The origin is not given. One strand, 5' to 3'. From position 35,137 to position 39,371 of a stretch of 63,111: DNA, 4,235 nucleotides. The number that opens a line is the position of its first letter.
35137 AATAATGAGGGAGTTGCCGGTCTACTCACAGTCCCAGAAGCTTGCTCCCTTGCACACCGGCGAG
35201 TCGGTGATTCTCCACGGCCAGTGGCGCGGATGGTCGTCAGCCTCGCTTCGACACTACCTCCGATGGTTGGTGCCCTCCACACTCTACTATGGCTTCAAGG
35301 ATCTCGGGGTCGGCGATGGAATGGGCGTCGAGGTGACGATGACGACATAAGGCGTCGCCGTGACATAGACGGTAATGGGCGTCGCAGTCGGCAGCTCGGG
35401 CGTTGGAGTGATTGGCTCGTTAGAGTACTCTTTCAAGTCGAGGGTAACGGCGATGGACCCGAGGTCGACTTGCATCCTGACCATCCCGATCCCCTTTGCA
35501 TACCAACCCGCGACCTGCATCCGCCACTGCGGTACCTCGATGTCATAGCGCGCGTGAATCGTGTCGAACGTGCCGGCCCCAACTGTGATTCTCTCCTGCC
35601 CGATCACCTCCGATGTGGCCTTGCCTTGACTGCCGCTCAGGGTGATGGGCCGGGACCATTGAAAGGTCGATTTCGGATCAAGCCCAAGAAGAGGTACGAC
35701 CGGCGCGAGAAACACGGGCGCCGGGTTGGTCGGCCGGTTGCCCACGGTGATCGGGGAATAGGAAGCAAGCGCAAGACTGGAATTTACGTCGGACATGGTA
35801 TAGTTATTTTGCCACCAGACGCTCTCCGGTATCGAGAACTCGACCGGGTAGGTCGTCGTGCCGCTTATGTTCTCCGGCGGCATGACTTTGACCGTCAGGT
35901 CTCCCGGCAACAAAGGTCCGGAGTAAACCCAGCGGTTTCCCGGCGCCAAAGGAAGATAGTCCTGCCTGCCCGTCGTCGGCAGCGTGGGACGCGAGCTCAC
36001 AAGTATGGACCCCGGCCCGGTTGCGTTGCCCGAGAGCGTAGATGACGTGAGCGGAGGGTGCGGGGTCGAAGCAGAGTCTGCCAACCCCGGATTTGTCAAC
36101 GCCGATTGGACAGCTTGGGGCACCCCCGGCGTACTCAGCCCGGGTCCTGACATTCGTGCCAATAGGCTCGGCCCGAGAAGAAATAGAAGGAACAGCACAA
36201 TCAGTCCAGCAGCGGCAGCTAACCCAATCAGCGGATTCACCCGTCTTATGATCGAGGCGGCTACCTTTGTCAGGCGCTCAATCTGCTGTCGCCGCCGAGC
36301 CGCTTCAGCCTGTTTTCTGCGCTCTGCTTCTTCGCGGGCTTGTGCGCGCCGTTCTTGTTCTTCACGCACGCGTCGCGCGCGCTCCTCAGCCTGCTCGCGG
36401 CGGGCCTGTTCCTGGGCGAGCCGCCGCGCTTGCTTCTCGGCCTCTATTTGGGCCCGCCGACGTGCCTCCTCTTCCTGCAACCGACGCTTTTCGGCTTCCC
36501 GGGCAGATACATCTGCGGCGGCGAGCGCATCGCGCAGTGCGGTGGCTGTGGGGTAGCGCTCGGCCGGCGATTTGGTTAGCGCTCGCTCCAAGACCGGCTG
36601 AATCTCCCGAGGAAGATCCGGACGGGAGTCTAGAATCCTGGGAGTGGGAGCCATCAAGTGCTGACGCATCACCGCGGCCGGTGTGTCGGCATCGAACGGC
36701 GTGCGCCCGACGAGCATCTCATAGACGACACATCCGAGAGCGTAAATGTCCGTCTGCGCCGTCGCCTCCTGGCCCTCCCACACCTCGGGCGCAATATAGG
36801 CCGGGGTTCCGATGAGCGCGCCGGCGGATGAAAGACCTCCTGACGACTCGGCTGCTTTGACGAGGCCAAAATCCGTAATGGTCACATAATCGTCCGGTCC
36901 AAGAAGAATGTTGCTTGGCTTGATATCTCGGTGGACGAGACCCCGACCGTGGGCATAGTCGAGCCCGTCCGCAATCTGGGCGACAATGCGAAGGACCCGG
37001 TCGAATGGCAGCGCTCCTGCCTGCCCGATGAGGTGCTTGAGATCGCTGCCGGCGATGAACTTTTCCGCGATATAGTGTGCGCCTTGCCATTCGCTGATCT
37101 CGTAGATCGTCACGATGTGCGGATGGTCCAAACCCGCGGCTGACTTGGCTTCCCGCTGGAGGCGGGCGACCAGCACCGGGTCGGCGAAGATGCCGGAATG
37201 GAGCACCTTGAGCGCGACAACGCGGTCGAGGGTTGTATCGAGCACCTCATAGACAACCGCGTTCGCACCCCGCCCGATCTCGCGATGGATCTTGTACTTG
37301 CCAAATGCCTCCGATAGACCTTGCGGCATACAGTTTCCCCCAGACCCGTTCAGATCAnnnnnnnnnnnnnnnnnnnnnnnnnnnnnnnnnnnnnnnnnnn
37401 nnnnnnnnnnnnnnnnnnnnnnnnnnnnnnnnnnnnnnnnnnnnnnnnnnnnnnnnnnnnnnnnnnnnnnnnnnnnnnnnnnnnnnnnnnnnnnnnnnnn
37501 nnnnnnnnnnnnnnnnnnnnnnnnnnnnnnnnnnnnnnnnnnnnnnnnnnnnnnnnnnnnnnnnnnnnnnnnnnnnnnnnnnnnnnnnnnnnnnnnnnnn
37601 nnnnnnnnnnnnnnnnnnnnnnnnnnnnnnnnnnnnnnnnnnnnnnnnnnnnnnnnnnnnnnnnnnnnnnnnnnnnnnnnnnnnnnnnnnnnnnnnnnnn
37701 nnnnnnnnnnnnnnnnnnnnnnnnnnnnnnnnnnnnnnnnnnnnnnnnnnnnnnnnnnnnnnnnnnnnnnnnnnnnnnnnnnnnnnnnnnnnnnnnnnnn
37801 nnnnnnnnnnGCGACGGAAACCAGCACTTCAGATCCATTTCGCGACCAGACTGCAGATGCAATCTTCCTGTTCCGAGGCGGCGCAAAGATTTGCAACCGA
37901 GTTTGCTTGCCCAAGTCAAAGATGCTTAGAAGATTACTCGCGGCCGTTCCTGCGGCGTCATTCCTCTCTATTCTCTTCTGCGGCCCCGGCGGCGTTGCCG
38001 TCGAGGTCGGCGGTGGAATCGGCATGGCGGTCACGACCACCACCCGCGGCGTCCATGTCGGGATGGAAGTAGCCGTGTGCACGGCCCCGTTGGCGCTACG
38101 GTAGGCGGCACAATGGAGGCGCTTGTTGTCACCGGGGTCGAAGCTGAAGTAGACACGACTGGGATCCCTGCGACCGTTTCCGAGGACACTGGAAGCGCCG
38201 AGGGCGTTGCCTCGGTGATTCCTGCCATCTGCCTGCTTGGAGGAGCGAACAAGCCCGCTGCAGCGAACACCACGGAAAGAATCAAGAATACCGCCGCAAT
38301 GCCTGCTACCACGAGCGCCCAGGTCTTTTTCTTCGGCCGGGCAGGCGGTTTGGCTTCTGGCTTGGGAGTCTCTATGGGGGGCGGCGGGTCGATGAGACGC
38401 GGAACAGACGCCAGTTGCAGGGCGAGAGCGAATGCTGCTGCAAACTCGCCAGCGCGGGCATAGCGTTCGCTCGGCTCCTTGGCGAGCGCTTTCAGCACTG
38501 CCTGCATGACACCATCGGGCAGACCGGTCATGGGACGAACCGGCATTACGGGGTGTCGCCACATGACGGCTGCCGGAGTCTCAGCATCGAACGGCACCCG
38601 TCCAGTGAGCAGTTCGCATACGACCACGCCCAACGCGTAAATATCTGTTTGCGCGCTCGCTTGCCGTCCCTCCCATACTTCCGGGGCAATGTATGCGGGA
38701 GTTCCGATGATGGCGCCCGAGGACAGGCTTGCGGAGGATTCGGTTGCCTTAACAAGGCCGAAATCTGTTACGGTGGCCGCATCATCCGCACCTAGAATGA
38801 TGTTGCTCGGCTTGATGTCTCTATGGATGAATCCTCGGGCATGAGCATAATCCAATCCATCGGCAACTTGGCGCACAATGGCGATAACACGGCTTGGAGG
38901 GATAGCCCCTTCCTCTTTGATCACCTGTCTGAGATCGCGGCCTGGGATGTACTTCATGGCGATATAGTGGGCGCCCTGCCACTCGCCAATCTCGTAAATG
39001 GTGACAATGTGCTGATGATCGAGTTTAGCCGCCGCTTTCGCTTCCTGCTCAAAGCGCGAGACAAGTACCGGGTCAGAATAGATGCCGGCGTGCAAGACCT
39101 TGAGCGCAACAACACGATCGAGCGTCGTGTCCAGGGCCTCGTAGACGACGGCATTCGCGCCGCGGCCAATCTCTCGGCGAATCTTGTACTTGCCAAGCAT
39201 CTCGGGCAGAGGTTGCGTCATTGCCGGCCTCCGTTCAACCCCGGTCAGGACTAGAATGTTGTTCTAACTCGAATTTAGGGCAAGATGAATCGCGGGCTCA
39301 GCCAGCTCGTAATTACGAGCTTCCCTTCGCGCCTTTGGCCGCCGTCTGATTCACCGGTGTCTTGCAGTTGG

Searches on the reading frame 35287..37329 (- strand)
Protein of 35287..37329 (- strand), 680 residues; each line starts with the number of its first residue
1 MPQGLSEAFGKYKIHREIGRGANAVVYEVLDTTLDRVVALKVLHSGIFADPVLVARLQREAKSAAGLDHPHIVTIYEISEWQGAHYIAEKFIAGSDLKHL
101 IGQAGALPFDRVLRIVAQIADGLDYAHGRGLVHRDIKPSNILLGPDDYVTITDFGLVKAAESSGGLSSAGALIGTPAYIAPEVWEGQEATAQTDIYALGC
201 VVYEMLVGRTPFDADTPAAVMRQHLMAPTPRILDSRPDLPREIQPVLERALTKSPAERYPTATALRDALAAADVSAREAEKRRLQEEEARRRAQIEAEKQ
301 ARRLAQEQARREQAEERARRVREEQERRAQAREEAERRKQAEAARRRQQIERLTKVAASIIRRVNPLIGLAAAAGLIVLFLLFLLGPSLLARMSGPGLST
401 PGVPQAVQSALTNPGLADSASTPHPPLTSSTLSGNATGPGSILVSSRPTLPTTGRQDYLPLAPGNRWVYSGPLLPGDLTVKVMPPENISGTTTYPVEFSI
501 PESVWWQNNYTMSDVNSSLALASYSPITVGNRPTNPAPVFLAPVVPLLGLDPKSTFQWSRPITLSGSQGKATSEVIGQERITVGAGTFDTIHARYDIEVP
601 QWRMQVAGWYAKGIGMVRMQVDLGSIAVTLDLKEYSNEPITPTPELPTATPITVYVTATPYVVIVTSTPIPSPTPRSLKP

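Call 4: search_protein_families(library=pfam, proteins=[window:35287-37329:-], max_evalue=0.01)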
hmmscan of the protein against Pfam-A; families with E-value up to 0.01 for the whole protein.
window:35287-37329:- (680 aa): 4 families
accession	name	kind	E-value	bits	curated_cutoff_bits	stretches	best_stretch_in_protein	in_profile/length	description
PF00069.31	Pkinase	-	1.2e-49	169.5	31.7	1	12-265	1-258/263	Protein kinase domain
PF07714.23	PK_Tyr_Ser-Thr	-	3.3e-34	118.8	23.1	1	13-265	2-254/258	Protein tyrosine and serine/threonine kinase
PF21347.3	DUF3108_like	-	3.5e-06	27.4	27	1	574-618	135-183/199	DUF3108-like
PF14531.12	Kinase-like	-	0.0021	17.8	25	1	125-220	160-259/289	Kinase-like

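Call 31: find_encoding_contigs(protein=window:35287-37329:-, flank=6000, max_places=10)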
Protein window:35287-37329:- (680 aa): 1 contig read that carries it; 1 place shown.
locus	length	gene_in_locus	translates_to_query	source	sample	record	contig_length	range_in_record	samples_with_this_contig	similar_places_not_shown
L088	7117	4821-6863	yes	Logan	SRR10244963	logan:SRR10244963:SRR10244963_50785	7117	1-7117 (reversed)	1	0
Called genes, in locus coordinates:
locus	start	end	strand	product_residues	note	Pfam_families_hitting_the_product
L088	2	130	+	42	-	?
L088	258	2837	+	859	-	PF12773:DZR (faint), PF13360:PQQ_2, PF13570:Beta-prop_ACSF4 (weak), PF01011:PQQ (weak), PF13360:PQQ_2, PF13570:Beta-prop_ACSF4, PF13360:PQQ_2, PF13570:Beta-prop_ACSF4, +1 more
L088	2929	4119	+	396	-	PF00069:Pkinase, PF07714:PK_Tyr_Ser-Thr, PF01636:APH (faint)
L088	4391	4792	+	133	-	-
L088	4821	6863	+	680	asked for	PF00069:Pkinase, PF07714:PK_Tyr_Ser-Thr, PF21347:DUF3108_like (weak)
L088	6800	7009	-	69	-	-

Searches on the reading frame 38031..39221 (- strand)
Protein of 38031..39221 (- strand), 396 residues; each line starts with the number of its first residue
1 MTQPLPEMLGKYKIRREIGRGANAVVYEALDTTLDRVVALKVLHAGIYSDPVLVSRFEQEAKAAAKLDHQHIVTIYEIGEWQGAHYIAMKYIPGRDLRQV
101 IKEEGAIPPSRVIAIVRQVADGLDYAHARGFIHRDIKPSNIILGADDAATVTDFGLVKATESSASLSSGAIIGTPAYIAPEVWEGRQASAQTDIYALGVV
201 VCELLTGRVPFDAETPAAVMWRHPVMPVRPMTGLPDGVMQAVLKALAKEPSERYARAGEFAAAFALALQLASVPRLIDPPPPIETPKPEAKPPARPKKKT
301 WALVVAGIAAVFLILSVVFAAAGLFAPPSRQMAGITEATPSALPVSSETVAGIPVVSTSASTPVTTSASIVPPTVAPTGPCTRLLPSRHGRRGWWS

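Call 4: search_protein_families(library=pfam, proteins=[window:38031-39221:-], max_evalue=0.01)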
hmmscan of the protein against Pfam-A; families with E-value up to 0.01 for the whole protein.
window:38031-39221:- (396 aa): 4 families
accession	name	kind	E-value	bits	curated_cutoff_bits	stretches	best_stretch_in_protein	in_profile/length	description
PF00069.31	Pkinase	-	1.5e-48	165.9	31.7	1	12-218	1-204/263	Protein kinase domain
PF07714.23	PK_Tyr_Ser-Thr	-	5.4e-35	121.4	23.1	1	13-253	2-248/258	Protein tyrosine and serine/threonine kinase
PF01636.29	APH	-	1e-05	25.9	23.2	0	126-156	165-196/239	Phosphotransferase enzyme family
PF03109.22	ABC1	-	0.00023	20.8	22.9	1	59-162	112-219/244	ABC1 atypical kinase-like domain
